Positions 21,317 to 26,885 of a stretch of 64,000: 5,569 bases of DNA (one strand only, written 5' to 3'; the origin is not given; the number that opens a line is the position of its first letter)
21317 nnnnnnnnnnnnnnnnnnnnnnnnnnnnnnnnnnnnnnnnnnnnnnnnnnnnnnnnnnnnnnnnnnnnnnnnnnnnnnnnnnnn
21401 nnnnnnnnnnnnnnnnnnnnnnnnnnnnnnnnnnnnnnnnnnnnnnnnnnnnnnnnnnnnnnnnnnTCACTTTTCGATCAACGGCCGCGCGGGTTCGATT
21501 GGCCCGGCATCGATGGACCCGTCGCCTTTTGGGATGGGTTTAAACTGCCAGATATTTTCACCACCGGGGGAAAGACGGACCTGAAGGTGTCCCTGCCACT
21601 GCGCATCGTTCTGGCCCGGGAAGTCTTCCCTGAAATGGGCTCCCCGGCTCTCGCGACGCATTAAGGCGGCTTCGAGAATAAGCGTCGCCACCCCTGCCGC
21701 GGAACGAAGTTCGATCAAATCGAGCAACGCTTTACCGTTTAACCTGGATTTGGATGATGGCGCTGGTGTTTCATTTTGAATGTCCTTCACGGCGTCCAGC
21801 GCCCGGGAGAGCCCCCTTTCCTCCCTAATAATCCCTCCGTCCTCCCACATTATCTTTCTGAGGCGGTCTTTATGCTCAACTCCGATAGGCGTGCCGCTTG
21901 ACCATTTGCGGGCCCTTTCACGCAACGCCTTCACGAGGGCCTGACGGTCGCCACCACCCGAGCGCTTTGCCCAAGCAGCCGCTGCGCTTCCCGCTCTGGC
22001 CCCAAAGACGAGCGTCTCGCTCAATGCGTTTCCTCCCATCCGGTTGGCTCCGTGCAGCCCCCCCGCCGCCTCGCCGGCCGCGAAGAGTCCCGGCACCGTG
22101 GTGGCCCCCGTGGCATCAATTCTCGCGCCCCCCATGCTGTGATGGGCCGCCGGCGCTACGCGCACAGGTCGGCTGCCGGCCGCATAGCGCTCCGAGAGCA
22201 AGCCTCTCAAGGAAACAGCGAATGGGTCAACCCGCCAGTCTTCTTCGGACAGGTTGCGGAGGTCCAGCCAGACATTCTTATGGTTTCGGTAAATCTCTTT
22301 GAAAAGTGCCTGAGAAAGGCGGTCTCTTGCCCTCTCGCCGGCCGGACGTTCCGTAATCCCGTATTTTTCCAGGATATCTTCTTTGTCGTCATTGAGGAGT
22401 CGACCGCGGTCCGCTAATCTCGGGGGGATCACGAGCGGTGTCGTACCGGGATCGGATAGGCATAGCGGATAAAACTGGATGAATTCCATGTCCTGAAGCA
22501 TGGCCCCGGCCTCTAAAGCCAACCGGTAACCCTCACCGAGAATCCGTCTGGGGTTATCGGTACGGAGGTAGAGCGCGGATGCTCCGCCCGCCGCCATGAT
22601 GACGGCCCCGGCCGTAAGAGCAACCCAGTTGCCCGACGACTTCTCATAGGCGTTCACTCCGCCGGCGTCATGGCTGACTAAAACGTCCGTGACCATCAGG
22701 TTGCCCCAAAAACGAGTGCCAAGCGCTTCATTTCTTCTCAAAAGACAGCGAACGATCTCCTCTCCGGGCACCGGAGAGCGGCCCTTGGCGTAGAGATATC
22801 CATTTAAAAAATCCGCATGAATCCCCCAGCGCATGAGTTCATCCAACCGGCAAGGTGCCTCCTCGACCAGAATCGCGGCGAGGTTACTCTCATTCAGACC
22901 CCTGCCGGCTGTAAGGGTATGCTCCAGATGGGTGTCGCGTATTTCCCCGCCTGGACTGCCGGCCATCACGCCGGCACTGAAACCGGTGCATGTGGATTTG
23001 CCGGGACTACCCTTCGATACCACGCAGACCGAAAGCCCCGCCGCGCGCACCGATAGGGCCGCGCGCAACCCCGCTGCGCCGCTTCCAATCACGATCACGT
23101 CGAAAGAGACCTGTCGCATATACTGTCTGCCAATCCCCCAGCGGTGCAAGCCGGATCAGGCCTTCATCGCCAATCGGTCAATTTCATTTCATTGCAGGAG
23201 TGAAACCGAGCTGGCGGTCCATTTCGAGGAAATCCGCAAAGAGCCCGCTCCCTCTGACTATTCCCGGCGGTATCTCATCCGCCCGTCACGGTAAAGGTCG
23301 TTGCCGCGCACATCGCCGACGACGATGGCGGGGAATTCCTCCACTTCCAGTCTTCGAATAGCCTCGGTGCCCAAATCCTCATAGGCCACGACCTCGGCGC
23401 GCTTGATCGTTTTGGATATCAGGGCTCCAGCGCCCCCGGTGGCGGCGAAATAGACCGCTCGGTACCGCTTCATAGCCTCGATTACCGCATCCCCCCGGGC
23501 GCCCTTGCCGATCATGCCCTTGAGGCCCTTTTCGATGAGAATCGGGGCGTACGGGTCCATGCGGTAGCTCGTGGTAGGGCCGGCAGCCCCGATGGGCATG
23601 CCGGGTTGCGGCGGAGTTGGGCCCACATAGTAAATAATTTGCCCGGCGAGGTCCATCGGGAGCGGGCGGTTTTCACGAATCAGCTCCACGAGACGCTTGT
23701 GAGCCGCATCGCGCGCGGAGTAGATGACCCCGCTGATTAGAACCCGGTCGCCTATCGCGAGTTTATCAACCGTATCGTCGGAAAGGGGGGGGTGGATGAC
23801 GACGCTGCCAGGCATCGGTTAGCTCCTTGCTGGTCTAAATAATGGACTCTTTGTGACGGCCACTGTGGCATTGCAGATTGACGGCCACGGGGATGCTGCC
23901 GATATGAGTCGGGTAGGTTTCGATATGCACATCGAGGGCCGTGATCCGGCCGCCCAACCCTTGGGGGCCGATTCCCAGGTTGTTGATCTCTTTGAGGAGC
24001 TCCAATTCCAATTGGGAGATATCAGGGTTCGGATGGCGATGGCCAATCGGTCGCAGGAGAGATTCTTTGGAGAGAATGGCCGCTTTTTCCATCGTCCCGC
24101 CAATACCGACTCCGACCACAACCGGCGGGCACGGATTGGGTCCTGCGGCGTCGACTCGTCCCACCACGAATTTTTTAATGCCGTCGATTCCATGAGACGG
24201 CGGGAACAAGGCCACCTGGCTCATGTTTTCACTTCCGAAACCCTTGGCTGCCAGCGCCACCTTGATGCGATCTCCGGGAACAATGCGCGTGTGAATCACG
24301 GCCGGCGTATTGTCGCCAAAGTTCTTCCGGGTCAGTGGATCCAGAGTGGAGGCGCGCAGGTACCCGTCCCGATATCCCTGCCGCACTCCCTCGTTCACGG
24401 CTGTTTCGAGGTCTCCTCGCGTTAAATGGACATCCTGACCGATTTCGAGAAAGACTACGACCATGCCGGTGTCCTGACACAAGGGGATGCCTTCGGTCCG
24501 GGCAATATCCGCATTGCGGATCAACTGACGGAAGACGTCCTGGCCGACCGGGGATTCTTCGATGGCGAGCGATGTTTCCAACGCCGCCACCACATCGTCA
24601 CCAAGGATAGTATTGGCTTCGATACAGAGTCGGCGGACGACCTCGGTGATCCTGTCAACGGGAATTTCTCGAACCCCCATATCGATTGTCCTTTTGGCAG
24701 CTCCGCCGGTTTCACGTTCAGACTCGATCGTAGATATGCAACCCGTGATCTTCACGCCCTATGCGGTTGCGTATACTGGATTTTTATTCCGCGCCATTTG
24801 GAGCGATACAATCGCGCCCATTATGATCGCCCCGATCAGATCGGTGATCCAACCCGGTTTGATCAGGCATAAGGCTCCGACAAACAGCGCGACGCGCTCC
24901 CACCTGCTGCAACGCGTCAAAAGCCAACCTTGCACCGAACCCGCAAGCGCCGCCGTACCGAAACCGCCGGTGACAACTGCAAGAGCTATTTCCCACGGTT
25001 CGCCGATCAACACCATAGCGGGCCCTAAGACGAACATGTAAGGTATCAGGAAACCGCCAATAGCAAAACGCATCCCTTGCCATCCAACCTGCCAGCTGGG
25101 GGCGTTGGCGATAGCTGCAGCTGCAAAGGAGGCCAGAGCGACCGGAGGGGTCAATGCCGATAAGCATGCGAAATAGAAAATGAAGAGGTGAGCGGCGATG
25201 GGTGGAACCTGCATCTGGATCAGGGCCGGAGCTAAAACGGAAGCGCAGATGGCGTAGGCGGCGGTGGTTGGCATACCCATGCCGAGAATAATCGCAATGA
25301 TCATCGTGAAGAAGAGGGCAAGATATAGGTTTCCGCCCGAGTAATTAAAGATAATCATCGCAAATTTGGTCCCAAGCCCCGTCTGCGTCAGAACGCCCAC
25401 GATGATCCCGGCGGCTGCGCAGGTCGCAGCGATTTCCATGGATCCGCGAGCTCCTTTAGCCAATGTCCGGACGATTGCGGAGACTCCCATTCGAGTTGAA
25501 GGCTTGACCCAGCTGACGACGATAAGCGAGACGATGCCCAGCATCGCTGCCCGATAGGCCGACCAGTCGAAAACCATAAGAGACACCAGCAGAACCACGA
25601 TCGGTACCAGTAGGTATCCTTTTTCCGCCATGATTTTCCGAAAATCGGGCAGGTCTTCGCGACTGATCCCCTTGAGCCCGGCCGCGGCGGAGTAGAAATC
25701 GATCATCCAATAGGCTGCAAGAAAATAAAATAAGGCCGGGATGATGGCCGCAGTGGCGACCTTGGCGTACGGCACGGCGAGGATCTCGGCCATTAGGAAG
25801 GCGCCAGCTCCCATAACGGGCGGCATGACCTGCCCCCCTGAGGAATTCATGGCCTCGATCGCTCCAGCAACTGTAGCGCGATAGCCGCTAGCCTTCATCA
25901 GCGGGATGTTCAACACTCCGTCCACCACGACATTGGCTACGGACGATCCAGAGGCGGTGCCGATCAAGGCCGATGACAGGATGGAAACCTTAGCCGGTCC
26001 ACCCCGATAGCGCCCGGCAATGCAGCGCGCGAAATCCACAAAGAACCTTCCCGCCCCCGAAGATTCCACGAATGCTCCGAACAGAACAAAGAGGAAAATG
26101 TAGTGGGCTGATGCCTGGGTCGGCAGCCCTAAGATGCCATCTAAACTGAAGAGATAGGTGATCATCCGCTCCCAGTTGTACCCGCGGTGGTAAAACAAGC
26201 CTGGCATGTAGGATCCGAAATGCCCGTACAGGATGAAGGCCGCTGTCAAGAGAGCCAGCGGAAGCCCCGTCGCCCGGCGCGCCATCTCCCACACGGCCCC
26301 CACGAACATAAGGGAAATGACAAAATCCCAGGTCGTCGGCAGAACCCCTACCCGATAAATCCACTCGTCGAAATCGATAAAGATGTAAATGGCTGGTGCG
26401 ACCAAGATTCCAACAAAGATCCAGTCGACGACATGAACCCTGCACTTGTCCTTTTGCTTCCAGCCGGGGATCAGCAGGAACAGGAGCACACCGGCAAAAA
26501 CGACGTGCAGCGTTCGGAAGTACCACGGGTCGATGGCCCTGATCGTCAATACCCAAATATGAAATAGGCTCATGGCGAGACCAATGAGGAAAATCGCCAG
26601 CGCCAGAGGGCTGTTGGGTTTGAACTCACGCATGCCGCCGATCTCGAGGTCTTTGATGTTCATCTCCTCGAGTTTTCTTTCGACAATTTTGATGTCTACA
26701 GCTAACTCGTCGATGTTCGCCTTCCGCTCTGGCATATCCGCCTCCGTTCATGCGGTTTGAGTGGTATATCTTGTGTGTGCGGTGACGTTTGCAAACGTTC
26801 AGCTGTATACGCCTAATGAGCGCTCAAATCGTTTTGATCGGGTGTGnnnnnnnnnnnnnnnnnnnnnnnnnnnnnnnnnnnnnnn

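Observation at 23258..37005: Candidate C4/C5-dicarboxylate catabolic island: TRAP uptake, SDH-like and fumarase-like enzymes, thiokinase, CitE-type CoA lyase, PrpD-family protein, under GntR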

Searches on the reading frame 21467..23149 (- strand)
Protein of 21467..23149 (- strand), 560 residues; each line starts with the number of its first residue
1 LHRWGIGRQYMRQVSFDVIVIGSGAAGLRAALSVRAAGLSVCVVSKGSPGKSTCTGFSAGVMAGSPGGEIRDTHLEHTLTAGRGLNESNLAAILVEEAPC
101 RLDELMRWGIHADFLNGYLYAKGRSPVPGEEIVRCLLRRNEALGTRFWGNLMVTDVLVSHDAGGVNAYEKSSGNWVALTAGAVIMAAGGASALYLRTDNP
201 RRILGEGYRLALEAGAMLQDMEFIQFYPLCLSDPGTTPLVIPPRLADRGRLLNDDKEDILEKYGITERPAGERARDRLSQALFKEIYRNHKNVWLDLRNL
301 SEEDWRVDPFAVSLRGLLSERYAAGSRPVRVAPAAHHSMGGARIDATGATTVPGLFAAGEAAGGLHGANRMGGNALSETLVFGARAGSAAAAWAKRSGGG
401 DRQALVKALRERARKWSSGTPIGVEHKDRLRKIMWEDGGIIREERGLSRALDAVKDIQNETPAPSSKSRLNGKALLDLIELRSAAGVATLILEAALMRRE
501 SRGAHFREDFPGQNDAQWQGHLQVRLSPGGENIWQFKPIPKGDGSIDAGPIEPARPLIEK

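Call 10: search_protein_families(library=pfam, proteins=[window:21467-23149:-])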
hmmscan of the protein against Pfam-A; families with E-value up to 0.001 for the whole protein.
window:21467-23149:- (560 aa): 7 families
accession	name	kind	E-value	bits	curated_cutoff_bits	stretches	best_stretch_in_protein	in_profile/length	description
PF00890.30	FAD_binding_2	-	1.6e-53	182.9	20.4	1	17-376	1-414/414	FAD binding domain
PF02910.25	Succ_DH_flav_C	-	1.8e-21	76.9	20.8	1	428-525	2-101/130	Fumarate reductase flavoprotein C-term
PF01266.30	DAO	-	3e-10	40.6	27.9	1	17-121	1-92/353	FAD dependent oxidoreductase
PF03486.20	HI0933_like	-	3.8e-09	36.8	50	1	17-47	2-32/244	HI0933-like protein Rossmann domain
PF07992.20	Pyr_redox_2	-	4.5e-08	33.3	26.1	1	16-51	1-32/291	Pyridine nucleotide-disulphide oxidoreductase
PF01946.23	Thi4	-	0.00011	21.9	26.2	0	12-46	14-49/235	Thi4 family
PF05834.18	Lycopene_cycl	-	0.00086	18.9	23.4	0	17-46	1-32/380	Lycopene cyclase protein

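Call 12: search_protein_families(library=ncbifam, proteins=[window:21467-23149:-])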
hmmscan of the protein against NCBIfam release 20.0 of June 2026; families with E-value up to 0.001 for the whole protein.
window:21467-23149:- (560 aa): 58 families (the best 25 are shown)
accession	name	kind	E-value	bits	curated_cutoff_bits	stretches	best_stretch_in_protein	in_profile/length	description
NF004900.0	PRK06263.1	equivalog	3.8e-94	316.2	718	1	12-525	4-535/546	fumarate reductase (CoM/CoB) subunit TfrA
NF005867.0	PRK07804.1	equivalog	2.4e-78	263.7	639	1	14-534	17-539/548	L-aspartate oxidase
TIGR00551.1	nadB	equivalog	4.8e-75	253.1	452.75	1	15-511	2-489/489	L-aspartate oxidase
NF005636.0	PRK07395.1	subfamily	1.4e-74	251.3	723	1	13-525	10-548/560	L-aspartate oxidase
TIGR01812.1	sdhA_frdA_Gneg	subfamily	4.4e-73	246.6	567.3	1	17-524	1-542/568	succinate dehydrogenase or fumarate reductase, flavoprotein subunit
NF005866.0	PRK07803.1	equivalog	5.9e-72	242.7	819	3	327-524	379-581/631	fumarate reductase/succinate dehydrogenase flavoprotein subunit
NF005701.0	PRK07512.1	equivalog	1.5e-70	238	528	1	12-518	6-491/516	L-aspartate oxidase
NF004724.0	PRK06069.1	subfamily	2.7e-69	233.9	826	1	12-532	2-559/577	succinate dehydrogenase/fumarate reductase flavoprotein subunit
NF006686.0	PRK09231.1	equivalog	1.4e-66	225.3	854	2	150-524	155-554/598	fumarate reductase (quinol) flavoprotein subunit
NF006567.0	PRK09077.1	equivalog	5.5e-64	216.3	629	2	163-517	179-525/537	L-aspartate oxidase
TIGR01176.1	fum_red_Fp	equivalog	1.2e-62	212.4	932.7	2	150-522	153-550/580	fumarate reductase (quinol) flavoprotein subunit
NF005978.0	PRK08071.1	equivalog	1.3e-59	202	621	1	16-516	4-496/514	L-aspartate oxidase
NF005037.0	PRK06452.1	equivalog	8.9e-59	199.5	862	1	11-538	1-553/566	succinate dehydrogenase flavoprotein subunit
TIGR01816.1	sdhA_forward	equivalog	6.4e-56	189.7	727.35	2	129-523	137-550/584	succinate dehydrogenase flavoprotein subunit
NF042982.1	MFR_Fp_SdhA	equivalog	4.4e-53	180.7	1100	2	152-527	200-590/612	8-methylmenaquinol:fumarate reductase flavoprotein subunit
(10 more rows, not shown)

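Call 69: search_solved_structures(query=window:21467-23149:-, max_evalue=1e-10)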
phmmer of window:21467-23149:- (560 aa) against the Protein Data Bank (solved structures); distinct sequences matched with E-value up to 1e-10: 54.
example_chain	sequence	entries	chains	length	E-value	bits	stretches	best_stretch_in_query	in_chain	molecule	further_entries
7d6v_A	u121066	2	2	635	1.9e-52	182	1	328-532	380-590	Succinate dehydrogenase subunit A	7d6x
3p4p_A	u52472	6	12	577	1.2e-47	166.1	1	152-510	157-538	Fumarate reductase flavoprotein subunit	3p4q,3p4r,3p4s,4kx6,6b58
5vpn_A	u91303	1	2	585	1.3e-47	166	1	152-510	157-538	Fumarate reductase flavoprotein subunit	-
2b76_A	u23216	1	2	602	1.4e-47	165.9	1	152-510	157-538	Fumarate reductase flavoprotein subunit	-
1kf6_A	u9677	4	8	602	1.5e-47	165.9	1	152-510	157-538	FUMARATE REDUCTASE FLAVOPROTEIN | Fumarate reductase flavoprotein subunit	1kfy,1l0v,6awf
3cir_A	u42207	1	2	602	1.5e-47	165.8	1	152-510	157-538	Fumarate reductase flavoprotein subunit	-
5kxj_A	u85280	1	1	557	4.5e-47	164.2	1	174-514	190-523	L-aspartate oxidase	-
1chu_A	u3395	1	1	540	2.8e-46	161.6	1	178-512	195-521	PROTEIN (L-ASPARTATE OXIDASE)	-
1knp_A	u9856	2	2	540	2.7e-45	158.4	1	178-512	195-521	L-aspartate oxidase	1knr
2e5v_A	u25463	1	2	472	6.7e-44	153.8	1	18-460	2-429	L-aspartate oxidase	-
6lum_A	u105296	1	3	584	5.4e-42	147.5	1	150-523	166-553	Succinate dehydrogenase subunit A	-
1nek_A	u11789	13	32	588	1.7e-39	139.2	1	15-521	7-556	Succinate dehydrogenase flavoprotein subunit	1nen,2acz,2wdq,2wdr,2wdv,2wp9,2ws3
9qdl_A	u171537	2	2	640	4.6e-39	137.8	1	7-522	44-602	Succinate dehydrogenase [ubiquinone] flavoprotein subunit, mitochondrial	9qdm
9lig_A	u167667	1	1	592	1e-38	136.6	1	15-522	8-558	Succinate dehydrogenase [ubiquinone] flavoprotein subunit, mitochondrial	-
9kps_A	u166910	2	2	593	1.1e-38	136.6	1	15-522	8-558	Succinate dehydrogenase [ubiquinone] flavoprotein subunit, mitochondrial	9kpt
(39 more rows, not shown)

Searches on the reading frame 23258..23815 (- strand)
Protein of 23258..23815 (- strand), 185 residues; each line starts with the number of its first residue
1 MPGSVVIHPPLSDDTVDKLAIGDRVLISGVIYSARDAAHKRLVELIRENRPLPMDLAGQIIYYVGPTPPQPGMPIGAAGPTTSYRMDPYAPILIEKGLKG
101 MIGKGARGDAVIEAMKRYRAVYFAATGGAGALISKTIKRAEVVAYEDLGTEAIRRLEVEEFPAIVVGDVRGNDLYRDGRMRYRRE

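Call 4: search_protein_families(library=pfam, proteins=[window:23258-23815:-])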
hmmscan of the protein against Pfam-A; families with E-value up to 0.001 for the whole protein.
window:23258-23815:- (185 aa): 1 family
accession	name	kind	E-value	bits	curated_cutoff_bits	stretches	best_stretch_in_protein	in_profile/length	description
PF05683.17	Fumerase_C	-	3.4e-58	196.8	22.2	1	10-177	34-204/205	Fumarase C-terminus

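Call 5: search_protein_families(library=ncbifam, proteins=[window:23258-23815:-])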
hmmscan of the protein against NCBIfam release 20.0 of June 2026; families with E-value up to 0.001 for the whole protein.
window:23258-23815:- (185 aa): 8 families
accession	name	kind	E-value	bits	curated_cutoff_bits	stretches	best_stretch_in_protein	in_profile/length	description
NF005310.0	PRK06842.1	equivalog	4.5e-81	271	238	1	6-184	4-182/185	Fe-S-containing hydro-lyase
TIGR00723.1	ttdB_fumA_fumB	subfamily_domain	2.2e-53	180.7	145.15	1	15-176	2-168/169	FumA C-terminus/TtdB family hydratase beta subunit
NF006253.0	PRK08395.1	equivalog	4.9e-42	143.5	244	1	6-176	4-164/166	fumarate hydratase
NF004708.0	PRK06043.1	equivalog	7.7e-42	143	269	1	7-179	5-180/192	fumarate hydratase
NF011920.0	PRK15391.1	subfamily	4.6e-32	111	1094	1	20-176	378-536/548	class I fumarate hydratase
NF011919.0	PRK15390.1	equivalog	5.8e-30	104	1105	1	19-177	377-537/548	class I fumarate hydratase FumA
NF011921.0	PRK15392.1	equivalog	8.9e-28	97.1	1060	1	16-176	373-535/550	class I fumarate hydratase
NF006082.0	PRK08228.1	equivalog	8e-27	94.1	264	1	6-183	5-187/205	L(+)-tartrate dehydratase subunit beta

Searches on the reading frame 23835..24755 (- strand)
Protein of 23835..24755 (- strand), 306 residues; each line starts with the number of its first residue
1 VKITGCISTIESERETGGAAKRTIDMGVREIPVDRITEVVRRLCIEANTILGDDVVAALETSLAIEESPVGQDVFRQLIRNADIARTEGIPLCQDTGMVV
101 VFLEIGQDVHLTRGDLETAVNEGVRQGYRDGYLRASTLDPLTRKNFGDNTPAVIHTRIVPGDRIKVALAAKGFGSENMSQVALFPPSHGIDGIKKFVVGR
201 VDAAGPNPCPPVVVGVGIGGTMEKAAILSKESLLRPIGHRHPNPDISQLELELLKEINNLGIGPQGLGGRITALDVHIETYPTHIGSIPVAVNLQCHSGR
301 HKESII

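Call 4: search_protein_families(library=pfam, proteins=[window:23835-24755:-])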
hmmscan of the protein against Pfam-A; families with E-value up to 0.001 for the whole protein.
window:23835-24755:- (306 aa): 1 family
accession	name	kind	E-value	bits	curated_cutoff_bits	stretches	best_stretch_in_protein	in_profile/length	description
PF05681.19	Fumerase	-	6.6e-113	376.9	25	1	38-303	2-268/270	Fumarate hydratase (Fumerase)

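Call 5: search_protein_families(library=ncbifam, proteins=[window:23835-24755:-])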
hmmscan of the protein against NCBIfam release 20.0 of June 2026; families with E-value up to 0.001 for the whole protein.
window:23835-24755:- (306 aa): 6 families
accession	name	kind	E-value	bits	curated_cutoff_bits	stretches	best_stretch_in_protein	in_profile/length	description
NF004885.0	PRK06246.1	equivalog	1.5e-122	408.2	276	1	29-305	2-278/279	fumarate hydratase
TIGR00722.1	ttdA_fumA_fumB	subfamily_domain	2.5e-96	322.1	100.65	1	36-305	1-272/273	hydrolyase, tartrate alpha subunit/fumarate domain protein, Fe-S type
NF006084.0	PRK08230.1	equivalog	2.8e-54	184.2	365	1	32-301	10-282/303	L(+)-tartrate dehydratase subunit alpha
NF011920.0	PRK15391.1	subfamily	1.4e-24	86.3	1094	1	70-301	82-323/548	class I fumarate hydratase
NF011919.0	PRK15390.1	equivalog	2e-24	85.8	1105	1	72-301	84-323/548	class I fumarate hydratase FumA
NF011921.0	PRK15392.1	equivalog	1.9e-20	73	1060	1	69-301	80-322/550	class I fumarate hydratase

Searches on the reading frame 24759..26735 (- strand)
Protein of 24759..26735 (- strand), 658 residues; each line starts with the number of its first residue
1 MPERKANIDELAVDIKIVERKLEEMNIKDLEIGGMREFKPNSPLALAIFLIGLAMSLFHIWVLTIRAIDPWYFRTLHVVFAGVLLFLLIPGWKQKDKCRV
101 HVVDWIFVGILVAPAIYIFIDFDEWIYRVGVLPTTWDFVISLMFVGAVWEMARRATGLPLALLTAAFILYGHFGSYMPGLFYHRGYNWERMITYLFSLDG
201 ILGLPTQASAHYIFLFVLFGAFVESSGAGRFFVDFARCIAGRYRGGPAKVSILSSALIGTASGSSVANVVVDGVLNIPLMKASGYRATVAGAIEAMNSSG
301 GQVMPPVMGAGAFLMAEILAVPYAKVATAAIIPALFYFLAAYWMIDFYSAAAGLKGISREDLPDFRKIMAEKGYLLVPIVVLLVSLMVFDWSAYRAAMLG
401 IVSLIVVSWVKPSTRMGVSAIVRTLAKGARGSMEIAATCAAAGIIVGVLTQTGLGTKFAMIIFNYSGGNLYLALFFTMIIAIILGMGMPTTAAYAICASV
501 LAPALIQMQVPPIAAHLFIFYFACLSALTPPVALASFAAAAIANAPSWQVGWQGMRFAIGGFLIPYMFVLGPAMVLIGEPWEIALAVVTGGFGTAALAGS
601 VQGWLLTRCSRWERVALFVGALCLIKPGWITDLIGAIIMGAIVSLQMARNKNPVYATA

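Call 4: search_protein_families(library=pfam, proteins=[window:24759-26735:-])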
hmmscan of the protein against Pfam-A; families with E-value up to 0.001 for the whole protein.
window:24759-26735:- (658 aa): 2 families
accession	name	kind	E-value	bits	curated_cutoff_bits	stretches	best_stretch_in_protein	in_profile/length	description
PF06808.19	DctM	-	8.6e-85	285.5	23.8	1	147-577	5-407/413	Tripartite ATP-independent periplasmic transporter, DctM component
PF11874.13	DUF3394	-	2.3e-06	27.8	28.2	1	587-634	5-52/181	Domain of unknown function (DUF3394)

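Call 5: search_protein_families(library=ncbifam, proteins=[window:24759-26735:-])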
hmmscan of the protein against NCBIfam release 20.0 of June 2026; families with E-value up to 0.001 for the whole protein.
window:24759-26735:- (658 aa): 2 families
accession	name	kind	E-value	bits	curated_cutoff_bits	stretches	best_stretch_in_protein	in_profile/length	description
TIGR02123.1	TRAP_fused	subfamily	3.2e-200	666.9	320.65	1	46-651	3-613/615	TRAP transporter fused permease subunit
TIGR00786.1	dctM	subfamily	5.7e-25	87.9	268.45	1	215-552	45-378/405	TRAP transporter large permease subunit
